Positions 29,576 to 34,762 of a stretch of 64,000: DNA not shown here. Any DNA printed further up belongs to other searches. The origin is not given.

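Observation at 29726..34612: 1628-aa SF1 helicase-nuclease fusion (DUF4011 / Upf1-like core / REase-DUF559-like / DUF3320 / double zinc ribbon): candidate nucleic-acid defence or repair enzyme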

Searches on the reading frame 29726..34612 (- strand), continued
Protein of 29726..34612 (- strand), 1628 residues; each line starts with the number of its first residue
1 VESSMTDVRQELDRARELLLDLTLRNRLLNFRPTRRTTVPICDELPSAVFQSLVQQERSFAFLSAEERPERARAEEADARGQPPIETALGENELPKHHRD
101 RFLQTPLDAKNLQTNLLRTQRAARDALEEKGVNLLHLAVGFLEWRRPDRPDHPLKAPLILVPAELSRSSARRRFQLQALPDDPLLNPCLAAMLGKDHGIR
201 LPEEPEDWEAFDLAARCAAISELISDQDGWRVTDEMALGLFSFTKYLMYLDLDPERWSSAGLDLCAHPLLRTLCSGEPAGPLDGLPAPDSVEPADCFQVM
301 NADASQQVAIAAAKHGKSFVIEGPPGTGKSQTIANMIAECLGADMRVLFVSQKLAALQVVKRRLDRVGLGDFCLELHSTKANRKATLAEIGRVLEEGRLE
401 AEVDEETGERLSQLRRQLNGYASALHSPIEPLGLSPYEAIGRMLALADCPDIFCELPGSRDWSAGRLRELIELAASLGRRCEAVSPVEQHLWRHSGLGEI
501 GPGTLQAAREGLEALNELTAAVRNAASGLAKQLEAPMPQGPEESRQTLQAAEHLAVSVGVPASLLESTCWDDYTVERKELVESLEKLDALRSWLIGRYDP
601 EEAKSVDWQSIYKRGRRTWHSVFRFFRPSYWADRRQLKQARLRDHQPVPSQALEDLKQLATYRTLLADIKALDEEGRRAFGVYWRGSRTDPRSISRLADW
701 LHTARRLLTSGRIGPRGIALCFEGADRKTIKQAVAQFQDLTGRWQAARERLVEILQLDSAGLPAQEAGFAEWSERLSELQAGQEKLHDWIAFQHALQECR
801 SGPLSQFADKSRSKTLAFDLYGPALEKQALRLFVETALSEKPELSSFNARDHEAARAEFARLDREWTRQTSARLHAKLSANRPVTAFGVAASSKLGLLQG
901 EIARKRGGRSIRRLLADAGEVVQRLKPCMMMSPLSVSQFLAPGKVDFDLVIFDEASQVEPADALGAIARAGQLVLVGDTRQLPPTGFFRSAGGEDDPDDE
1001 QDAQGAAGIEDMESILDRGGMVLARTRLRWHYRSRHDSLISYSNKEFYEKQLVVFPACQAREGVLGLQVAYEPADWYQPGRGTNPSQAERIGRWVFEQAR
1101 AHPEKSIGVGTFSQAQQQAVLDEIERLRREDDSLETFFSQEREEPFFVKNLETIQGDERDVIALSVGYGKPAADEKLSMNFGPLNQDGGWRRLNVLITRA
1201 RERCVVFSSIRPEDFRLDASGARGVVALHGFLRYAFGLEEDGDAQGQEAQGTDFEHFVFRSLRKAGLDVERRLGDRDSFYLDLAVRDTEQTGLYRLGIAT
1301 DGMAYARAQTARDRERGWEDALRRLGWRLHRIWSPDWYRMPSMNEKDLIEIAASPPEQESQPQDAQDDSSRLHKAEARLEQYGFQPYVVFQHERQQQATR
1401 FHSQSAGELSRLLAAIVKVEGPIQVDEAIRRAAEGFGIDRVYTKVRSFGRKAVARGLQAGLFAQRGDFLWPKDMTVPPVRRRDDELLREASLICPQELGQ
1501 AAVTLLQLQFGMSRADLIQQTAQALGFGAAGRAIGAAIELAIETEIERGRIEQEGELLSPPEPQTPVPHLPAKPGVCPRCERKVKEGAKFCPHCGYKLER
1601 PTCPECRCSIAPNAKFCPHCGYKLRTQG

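Call 28: search_dna_similar(query=window:29726-34612:-, collection=plasmids, mode=protein, max_rows=30, max_evalue=1e-20)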
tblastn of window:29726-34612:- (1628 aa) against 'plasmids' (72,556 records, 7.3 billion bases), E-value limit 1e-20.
Records with a match: 465; places in all: 499; records where one place covers at least 80% of the query: 65.
Best place of each record, by identity: <60% 465.
By first word of the organism name: Klebsiella 242; Ralstonia 102; Rhizobium 20; Acinetobacter 17; Raoultella 11; Mesorhizobium 6; Paracoccus 6; Vibrio 5; Thioclava 4; Paraburkholderia 3; and 39 more.
By predicted mobility (MOB-suite, as given by PLSDB): conjugative 212; non-mobilizable 134; mobilizable 119.
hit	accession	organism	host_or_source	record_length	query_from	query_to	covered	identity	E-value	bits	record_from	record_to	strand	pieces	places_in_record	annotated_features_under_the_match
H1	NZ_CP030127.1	Indioceanicola profundi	sediment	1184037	39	1513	91%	34.5%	0e+0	689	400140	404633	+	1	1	none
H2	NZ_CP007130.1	Gemmatirosa kalamazoonensis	-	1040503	39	1521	91%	33.7%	7e-163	603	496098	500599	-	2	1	record has no annotation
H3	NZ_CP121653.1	Rhizobium sp. CB3171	Calliandra calothyrsus,cell culture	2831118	84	1523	88%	34.6%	0e+0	694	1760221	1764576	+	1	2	record has no annotation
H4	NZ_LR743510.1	Methylobacterium bullatum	-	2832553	39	1523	91%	33.4%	4e-123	685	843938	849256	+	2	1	none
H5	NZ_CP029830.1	Azospirillum ramasamyi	single cell,Cow dung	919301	39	1518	91%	33.4%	0e+0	690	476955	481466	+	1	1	DUF3320 domain-containing protein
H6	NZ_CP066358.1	Sinorhizobium meliloti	Medicago lupulina L.,nodules of ...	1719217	39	1523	87%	35.0%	1e-127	697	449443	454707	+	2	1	none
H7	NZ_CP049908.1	Hymenobacter sp. HDW8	single bacterial strain,Siniperca ...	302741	100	1512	87%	34.9%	0e+0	652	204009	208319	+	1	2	DUF3320 domain-containing protein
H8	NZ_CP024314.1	Rhizobium sp. NXC24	Phaseolus vulgaris,cell culture,plant ...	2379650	84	1518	88%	34.1%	0e+0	680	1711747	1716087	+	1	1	record has no annotation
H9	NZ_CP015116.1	Ralstonia pseudosolanacearum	eggplant,true culture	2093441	39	1523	85%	34.4%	6e-122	679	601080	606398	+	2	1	none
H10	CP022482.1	Ralstonia solanacearum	peanut,cell culture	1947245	39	1523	85%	34.4%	1e-121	677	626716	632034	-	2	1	helicase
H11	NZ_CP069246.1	Ralstonia pseudosolanacearum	Arachis hypogaea,tissue sample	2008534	39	1523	85%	34.4%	1e-121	677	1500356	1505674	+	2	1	none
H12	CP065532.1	Ralstonia solanacearum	peanut,whole organism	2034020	39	1523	85%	34.4%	1e-121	677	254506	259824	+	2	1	none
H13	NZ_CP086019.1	Ralstonia sp. RS642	sunflower,cell culture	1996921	39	1523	85%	34.4%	2e-121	677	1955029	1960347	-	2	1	none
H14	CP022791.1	Ralstonia solanacearum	Solanum tuberosum,single cell,Potato ...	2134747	39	1523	85%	34.4%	2e-121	676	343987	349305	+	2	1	DUF3320 domain-containing protein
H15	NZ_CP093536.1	Ralstonia pseudosolanacearum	cell culture,pepper stem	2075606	39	1523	85%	34.3%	4e-121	675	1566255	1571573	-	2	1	none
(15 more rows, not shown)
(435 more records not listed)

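Call 29: search_dna_similar(query=window:29726-34612:-, collection=phages, mode=protein, max_rows=15, max_evalue=1e-10)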
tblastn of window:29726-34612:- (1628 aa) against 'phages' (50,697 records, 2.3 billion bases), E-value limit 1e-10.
Records with a match: 3; places in all: 3; records where one place covers at least 80% of the query: 0.
Best place of each record, by identity: <60% 3.
By first word of the organism name: Liberibacter 2; Bacteriophage 1.
By host as written in the record: - 1; Candidatus Liberibacter asiaticus 1; Candidatus Liberibacter asiaticus str. JXGC 1.
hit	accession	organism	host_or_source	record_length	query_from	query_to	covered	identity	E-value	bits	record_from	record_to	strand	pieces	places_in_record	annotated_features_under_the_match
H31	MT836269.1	Bacteriophage sp.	human fecal samples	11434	107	1341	55%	35.5%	2e-96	539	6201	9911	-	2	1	record has no annotation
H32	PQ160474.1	Liberibacter phage P-9PA-3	Candidatus Liberibacter asiaticus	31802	1146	1354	12%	35.1%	3e-15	109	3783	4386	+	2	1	DNA helicase-like protein (x2)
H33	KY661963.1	Liberibacter phage P-JXGC-3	Candidatus Liberibacter asiaticus str. ...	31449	1146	1354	12%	35.1%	3e-15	109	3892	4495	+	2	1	DNA helicase related protein | hypothetical protein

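Call 34: find_encoding_contigs(protein=P0003, flank=10000, max_places=1)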
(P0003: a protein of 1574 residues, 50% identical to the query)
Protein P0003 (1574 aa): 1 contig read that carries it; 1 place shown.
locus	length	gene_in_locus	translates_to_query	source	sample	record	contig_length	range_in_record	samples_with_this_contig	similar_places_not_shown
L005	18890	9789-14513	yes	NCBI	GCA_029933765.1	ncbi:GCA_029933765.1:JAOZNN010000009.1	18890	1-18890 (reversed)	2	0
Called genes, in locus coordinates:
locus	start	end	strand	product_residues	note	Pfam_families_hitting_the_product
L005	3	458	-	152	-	?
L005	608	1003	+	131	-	-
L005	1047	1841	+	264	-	PF13489:Methyltransf_23 (faint), PF08241:Methyltransf_11, PF08242:Methyltransf_12, PF13649:Methyltransf_25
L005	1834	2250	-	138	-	-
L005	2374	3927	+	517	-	PF01523:PmbA_TldD_1st, PF19290:PmbA_TldD_2nd, PF19289:PmbA_TldD_3rd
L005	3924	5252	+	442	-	PF01523:PmbA_TldD_1st (weak), PF19290:PmbA_TldD_2nd, PF19289:PmbA_TldD_3rd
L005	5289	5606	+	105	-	-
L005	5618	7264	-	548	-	PF00089:Trypsin, PF13365:Trypsin_2 (weak), PF11617:Cu-binding_MopE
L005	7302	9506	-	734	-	PF00089:Trypsin, PF11617:Cu-binding_MopE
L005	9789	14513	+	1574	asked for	PF13195:DUF4011, PF13086:AAA_11 (weak), PF13245:AAA_19 (faint), PF13086:AAA_11, PF13087:AAA_12, PF18741:MTES_1575, PF11784:DUF3320, PF12773:DZR, +5 more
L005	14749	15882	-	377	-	PF01546:Peptidase_M20, PF07687:M20_dimer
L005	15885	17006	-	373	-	PF04083:Abhydro_lipase (weak), PF12146:Hydrolase_4, PF00561:Abhydrolase_1, PF12697:Abhydrolase_6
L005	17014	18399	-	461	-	PF01225:Mur_ligase, PF08245:Mur_ligase_M, PF02875:Mur_ligase_C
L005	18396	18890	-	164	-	?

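Call 35: find_encoding_contigs(protein=P0005, flank=10000, max_places=1)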
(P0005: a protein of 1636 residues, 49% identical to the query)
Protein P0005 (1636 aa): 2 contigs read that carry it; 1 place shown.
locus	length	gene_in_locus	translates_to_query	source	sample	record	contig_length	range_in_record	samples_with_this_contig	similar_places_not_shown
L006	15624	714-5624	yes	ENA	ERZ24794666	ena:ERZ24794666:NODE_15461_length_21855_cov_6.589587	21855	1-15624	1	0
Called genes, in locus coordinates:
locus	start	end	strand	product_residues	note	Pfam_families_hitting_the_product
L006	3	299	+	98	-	?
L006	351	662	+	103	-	-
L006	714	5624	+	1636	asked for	PF13195:DUF4011, PF13086:AAA_11 (weak), PF13245:AAA_19 (faint), PF13604:AAA_30 (faint), PF13086:AAA_11, PF13087:AAA_12, PF18741:MTES_1575, PF11784:DUF3320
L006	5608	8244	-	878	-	PF13424:TPR_12, PF17874:TPR_MalT, PF13374:TPR_10, PF13424:TPR_12, PF24885:TPR_NPHP3, PF13424:TPR_12, PF24885:TPR_NPHP3, PF12770:CHAT, +10 more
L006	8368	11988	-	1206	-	PF24885:TPR_NPHP3, PF13424:TPR_12, PF13424:TPR_12, PF17874:TPR_MalT, PF24885:TPR_NPHP3, PF13374:TPR_10, PF13424:TPR_12, PF13424:TPR_12, +12 more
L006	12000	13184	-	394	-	PF01546:Peptidase_M20, PF07687:M20_dimer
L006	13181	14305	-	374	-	PF12146:Hydrolase_4, PF00561:Abhydrolase_1, PF12697:Abhydrolase_6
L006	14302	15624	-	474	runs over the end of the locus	PF01225:Mur_ligase, PF08245:Mur_ligase_M, PF02875:Mur_ligase_C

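Call 36: find_encoding_contigs(protein=P0010, flank=10000, max_places=1)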
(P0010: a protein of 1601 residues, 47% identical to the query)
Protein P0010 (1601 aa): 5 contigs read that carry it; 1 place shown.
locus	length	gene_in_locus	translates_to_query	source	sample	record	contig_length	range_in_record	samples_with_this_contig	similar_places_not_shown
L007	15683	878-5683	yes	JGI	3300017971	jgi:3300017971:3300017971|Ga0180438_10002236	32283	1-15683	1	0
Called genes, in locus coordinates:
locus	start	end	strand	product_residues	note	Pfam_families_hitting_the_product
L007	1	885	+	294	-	?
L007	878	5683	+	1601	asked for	PF13195:DUF4011, PF13245:AAA_19 (faint), PF13604:AAA_30 (faint), PF13086:AAA_11, PF13087:AAA_12, PF18741:MTES_1575, PF11784:DUF3320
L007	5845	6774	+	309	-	PF00072:Response_reg, PF00990:GGDEF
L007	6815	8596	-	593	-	PF04389:Peptidase_M28 (weak)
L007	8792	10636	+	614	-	PF16126:DUF4838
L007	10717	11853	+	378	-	PF13173:AAA_14, PF13401:AAA_22 (faint), PF13635:DUF4143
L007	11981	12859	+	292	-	PF02522:Antibiotic_NAT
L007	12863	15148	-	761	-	-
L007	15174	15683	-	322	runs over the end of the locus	PF00795:CN_hydrolase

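Call 50: find_related_loci(query=A1, collection=genome_contigs, flank=10000)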
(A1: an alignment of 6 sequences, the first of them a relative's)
Query A1 (1624 aa) in genome_contigs; peptide patterns used: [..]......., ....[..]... (x = any residue, [..] = any of these).
600 stretches matched a pattern (row limit reached: there are more); 557 encode a relative of the query (tblastn E <= 1e-3); the best 80 are kept; 80 distinct loci.
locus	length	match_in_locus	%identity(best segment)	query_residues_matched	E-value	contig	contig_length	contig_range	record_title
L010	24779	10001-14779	35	4-1584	0e+0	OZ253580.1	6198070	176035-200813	MAG: Acidobacteriota bacterium isolate 47452053-f15d-47d9-810f-b45a5afbde1b genome assembly, chromosome: 1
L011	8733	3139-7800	34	4-1563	0e+0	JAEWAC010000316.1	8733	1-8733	MAG: Bacteroidetes bacterium isolate OH_PBB_197 k127_1505804, whole genome shotgun sequence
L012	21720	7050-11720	33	1-1554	0e+0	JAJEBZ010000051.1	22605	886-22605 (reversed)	MAG: Candidatus Poribacteria bacterium isolate jk18x9bins.65 k141_522946, whole genome shotgun sequence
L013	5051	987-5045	39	1-1335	0e+0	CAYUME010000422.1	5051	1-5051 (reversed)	MAG TPA_asm: uncultured Planctomycetia bacterium isolate SRP319275_co4_33 genome assembly, contig: NODE_14252_length_505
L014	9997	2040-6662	34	2-1526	0e+0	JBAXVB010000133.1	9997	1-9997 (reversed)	MAG: Deltaproteobacteria bacterium isolate ELA676 MAG676_133, whole genome shotgun sequence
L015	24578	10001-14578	34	1-1524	0e+0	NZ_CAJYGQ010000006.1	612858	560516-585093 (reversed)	MAG: uncultured Mucilaginibacter sp. isolate S2C32656_SP139, whole genome shotgun sequence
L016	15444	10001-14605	35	8-1523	0e+0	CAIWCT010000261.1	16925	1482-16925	MAG: uncultured delta proteobacterium isolate AM-2014_bin-3252 genome assembly, contig: bin-3252:261/455, whole genome s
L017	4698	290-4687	34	4-1469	0e+0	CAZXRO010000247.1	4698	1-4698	MAG TPA_asm: uncultured Ignavibacteriales bacterium isolate SRP332253_co2_61 genome assembly, contig: NODE_20259_length_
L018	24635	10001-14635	33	2-1554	0e+0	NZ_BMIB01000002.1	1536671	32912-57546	Filimonas zeae strain CGMCC 1.15290 sequence02, whole genome shotgun sequence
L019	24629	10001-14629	33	1-1554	0e+0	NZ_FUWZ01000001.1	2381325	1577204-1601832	Chitinophaga eiseniae strain DSM 22224, whole genome shotgun sequence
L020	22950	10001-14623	35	4-1540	0e+0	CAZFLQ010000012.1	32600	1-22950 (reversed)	MAG TPA_asm: uncultured Puniceicoccaceae bacterium isolate SRP141376_co5_148 genome assembly, contig: NODE_3112_length_3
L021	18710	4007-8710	35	3-1550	0e+0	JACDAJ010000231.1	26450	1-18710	MAG: Rubrobacter sp. isolate MGR_bin253 SD2897-2912_k127_3926725, whole genome shotgun sequence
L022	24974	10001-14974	36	4-1559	0e+0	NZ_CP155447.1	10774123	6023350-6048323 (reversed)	Singulisphaera sp. Ch08 chromosome, complete genome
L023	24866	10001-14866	33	8-1556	0e+0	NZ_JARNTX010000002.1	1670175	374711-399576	Hymenobacter sp. YC55 spades_K_17_127_2, whole genome shotgun sequence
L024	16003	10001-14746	34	8-1555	0e+0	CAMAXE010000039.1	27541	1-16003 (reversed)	MAG: Klebsiella pneumoniae isolate MH-08apr19-278 genome assembly, contig: MH-08apr19-C3862, whole genome shotgun sequen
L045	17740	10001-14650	29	15-1545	5e-177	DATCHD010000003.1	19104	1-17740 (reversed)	MAG TPA_asm: Prolixibacteraceae bacterium isolate SMAG_U7824 k141_443516, whole genome shotgun sequence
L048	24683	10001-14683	31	15-1545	0e+0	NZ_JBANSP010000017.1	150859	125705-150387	Paenibacillus sp. YIM B09110 Scaffold17, whole genome shotgun sequence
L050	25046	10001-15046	34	6-1545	9e-173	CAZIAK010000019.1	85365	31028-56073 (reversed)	MAG TPA_asm: uncultured Phycisphaerales bacterium isolate binchicken_co46_894 genome assembly, contig: NODE_407_length_8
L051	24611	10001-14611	32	15-1550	7e-173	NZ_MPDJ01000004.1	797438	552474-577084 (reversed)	Eisenbergiella tayi strain DSM 26961 scaffold4, whole genome shotgun sequence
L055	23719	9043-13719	32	6-1545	6e-170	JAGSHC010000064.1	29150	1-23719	MAG: Deltaproteobacteria bacterium isolate GY13CH_bin.27 k141_137048_length_29150_cov_11.0000, whole genome shotgun sequ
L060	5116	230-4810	28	15-1545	7e-174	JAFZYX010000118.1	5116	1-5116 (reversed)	MAG: Ruminococcus sp. isolate RGIG8224 Water_buffalos_Rumen-5__c1113987, whole genome shotgun sequence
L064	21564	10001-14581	28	15-1545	4e-165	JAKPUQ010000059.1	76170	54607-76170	MAG: Bacillota bacterium isolate USPA_maxbin.103 k141_1126206, whole genome shotgun sequence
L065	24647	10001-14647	29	15-1545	2e-164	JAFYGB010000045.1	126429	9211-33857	MAG: Lachnospiraceae bacterium isolate RGIG7058 Sheep_Rumen.Co__c1871181, whole genome shotgun sequence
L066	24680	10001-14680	29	15-1550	3e-165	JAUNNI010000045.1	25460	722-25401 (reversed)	MAG: Eubacteriales bacterium isolate S32M_St_metabat_46 NODE_1282_length_25460_cov_7.970124, whole genome shotgun sequen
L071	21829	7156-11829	33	15-1545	0e+0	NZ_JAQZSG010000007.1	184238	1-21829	Paenibacillus thermotolerans strain YIM B05602 Scaffold7, whole genome shotgun sequence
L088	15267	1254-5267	32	15-1334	2e-153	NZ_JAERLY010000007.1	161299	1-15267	Gluconobacter sp. Dm-62 scaffold7_size161299, whole genome shotgun sequence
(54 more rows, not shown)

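Call 59: search_protein_families(library=padloc, alignment_id=A2, max_evalue=1e-8)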
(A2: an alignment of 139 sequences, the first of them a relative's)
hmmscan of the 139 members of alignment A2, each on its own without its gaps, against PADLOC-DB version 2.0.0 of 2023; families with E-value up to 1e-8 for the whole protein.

A. member 1, L010:6825-7847:+ (340 aa): 3 families
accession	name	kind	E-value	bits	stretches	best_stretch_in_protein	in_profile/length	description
PDLC02903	pVip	-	1.6e-19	68.4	1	20-218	5-191/257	Viperins not associated with kinases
PDLC02904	pVip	-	8.2e-16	56.3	1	21-221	9-198/262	Viperins associated with kinases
PDLC02905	pVip-kinase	-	2.4e-10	38.2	1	21-245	188-416/474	Viperin-kinase fusion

B. families by the number of members that match (of 139 scanned): 52 families (the first 25 are shown)
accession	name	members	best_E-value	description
PDLC02903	pVip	2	1.6e-19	Viperins not associated with kinases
PDLC02904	pVip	2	3.9e-16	Viperins associated with kinases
PDLC02905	pVip-kinase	2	2.2e-10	Viperin-kinase fusion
PDLC04831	PDC-S02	1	7.3e-140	-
PDLC04795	PDC-S02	1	2.2e-139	-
PDLC04810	PDC-S02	1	3e-127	-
PDLC05020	PDC-S44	1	4.4e-90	-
PDLC04803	PDC-S02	1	7.9e-87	-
PDLC04807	PDC-S02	1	7.6e-86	-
PDLC04826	PDC-S02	1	2.1e-80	-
PDLC04822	PDC-S02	1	3.9e-74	-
PDLC04813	PDC-S02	1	8.8e-65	-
PDLC04811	PDC-S02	1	6.8e-50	-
PDLC04827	PDC-S02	1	8.1e-50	-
PDLC04832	PDC-S03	1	7.6e-47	-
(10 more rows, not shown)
